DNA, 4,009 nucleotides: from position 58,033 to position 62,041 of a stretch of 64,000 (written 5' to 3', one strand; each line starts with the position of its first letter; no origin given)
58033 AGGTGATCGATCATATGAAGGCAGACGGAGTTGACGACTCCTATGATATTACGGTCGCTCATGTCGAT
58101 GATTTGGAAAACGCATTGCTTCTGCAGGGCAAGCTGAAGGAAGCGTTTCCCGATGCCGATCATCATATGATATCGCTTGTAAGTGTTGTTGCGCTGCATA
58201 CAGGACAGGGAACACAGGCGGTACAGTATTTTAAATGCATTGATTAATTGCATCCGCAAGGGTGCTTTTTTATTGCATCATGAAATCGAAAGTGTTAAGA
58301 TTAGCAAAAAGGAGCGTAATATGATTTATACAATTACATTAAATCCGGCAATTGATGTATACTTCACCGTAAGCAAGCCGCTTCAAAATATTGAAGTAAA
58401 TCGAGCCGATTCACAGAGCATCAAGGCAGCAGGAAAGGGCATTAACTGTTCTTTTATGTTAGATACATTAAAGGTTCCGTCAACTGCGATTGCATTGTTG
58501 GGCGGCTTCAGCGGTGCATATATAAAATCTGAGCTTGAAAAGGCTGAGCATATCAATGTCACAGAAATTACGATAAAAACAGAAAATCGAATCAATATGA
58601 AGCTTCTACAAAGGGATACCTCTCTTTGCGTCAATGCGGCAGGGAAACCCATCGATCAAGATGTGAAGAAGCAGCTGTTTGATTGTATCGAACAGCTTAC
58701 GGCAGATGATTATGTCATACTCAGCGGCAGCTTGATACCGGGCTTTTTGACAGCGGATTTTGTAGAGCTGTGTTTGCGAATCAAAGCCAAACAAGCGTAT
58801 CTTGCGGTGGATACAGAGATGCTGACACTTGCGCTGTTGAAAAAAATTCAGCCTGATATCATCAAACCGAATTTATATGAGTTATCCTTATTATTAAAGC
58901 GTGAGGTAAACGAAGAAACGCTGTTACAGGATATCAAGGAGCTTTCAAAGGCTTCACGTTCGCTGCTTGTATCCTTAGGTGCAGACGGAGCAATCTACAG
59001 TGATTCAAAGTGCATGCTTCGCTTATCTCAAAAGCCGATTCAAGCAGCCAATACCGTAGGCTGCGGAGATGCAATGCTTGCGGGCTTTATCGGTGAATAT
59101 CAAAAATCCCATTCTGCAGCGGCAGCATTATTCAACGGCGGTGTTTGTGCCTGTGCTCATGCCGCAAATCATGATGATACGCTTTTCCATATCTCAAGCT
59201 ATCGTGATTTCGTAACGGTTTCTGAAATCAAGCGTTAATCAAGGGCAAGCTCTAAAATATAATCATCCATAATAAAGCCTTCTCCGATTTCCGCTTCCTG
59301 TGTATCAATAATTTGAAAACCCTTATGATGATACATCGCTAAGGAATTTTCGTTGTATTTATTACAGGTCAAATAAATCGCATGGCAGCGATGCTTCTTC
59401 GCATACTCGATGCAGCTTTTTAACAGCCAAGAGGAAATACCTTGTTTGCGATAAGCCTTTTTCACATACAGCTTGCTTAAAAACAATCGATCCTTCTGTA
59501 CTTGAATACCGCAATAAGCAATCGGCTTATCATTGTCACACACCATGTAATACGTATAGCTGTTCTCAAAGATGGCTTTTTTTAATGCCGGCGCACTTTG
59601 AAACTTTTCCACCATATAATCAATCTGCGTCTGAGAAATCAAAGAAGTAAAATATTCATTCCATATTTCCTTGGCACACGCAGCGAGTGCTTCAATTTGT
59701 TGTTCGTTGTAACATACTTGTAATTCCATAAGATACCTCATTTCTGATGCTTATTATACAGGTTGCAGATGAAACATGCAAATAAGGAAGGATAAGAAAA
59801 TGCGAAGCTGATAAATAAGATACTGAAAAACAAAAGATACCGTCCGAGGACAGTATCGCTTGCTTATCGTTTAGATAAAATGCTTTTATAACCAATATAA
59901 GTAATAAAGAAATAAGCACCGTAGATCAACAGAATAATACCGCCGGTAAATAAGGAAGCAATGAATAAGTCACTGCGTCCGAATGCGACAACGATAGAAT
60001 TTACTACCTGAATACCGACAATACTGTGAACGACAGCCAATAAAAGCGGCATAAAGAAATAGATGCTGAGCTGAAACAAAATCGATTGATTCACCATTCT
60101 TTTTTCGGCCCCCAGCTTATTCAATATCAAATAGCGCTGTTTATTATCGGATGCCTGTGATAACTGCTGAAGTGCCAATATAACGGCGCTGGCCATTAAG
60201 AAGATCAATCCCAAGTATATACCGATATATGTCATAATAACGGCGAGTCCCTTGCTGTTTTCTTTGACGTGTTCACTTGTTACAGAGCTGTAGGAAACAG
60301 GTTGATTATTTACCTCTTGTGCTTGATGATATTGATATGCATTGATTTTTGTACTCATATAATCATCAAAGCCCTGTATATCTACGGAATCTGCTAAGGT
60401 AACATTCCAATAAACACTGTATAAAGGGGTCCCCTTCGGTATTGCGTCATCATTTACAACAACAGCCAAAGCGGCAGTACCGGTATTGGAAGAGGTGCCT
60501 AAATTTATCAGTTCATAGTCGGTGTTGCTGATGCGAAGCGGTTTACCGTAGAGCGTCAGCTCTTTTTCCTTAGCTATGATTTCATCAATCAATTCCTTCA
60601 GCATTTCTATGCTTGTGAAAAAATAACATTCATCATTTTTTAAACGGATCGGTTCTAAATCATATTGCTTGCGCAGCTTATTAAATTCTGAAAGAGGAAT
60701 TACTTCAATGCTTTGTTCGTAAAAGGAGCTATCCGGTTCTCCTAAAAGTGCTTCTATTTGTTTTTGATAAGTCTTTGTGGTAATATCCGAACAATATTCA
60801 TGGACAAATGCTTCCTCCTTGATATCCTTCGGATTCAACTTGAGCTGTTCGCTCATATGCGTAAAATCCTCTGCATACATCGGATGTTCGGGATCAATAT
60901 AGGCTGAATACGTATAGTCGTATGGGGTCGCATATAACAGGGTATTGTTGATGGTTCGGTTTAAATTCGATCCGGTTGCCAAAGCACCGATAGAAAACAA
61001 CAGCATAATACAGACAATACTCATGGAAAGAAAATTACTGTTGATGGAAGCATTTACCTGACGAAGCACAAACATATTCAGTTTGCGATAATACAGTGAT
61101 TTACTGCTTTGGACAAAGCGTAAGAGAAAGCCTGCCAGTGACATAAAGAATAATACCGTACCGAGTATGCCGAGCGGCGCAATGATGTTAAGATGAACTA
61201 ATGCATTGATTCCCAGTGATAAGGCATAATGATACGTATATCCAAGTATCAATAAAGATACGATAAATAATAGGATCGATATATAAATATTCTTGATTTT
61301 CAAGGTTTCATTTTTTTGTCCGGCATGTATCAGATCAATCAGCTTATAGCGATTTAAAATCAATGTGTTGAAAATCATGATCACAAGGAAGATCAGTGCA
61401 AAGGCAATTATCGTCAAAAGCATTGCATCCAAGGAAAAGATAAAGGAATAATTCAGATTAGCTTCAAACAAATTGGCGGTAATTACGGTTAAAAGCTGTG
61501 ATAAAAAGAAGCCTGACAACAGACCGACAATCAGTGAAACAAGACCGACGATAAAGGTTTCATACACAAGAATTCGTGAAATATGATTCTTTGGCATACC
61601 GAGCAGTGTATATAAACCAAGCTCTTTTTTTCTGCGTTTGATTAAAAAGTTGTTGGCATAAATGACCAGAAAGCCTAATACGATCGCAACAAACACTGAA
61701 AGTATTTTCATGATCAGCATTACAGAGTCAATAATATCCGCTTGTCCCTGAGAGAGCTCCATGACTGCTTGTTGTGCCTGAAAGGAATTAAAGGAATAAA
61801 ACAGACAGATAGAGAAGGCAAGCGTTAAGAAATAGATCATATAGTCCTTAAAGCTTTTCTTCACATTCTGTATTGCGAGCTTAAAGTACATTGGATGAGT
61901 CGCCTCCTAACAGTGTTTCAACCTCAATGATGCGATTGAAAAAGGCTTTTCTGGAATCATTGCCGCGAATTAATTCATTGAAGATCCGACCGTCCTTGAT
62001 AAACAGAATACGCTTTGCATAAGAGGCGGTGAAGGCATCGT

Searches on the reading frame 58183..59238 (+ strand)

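Call 69: search_protein_families(library=pfam, proteins=[window:58183-59238:+], max_evalue=0.00001)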
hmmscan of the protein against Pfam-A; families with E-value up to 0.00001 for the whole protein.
window:58183-59238:+ (351 aa): 1 family
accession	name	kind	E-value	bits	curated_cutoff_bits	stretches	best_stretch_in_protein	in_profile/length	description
PF00294.29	PfkB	-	4.2e-30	105.6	25.8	1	52-327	10-290/302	pfkB family carbohydrate kinase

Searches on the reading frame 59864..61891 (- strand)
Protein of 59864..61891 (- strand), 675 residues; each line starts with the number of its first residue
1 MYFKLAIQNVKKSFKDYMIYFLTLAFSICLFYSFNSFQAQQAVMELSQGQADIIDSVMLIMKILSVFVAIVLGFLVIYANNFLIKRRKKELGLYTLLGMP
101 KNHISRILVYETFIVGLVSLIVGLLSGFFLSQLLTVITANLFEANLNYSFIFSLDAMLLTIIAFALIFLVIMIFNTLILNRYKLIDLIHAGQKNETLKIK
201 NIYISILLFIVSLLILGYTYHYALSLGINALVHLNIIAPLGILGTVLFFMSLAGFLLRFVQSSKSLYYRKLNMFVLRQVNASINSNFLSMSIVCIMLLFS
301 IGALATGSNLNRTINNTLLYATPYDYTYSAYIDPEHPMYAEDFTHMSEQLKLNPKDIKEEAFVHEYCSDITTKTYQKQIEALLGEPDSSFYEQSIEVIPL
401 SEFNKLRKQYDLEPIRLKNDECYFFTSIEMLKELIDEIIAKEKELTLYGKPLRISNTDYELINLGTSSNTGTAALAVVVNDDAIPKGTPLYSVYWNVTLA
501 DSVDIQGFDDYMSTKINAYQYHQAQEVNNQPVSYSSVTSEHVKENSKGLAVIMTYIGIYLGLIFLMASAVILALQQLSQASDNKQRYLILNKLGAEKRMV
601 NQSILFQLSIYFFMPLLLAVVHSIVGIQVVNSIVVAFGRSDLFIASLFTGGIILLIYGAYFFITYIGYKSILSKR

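Call 69: search_protein_families(library=pfam, proteins=[window:59864-61891:-], max_evalue=0.00001)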
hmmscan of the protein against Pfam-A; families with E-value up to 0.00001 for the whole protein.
window:59864-61891:- (675 aa): 1 family
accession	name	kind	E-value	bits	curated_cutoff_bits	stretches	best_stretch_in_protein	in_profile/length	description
PF02687.27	FtsX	-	1.6e-17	64.1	25.5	1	63-177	2-113/120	FtsX-like permease C-terminal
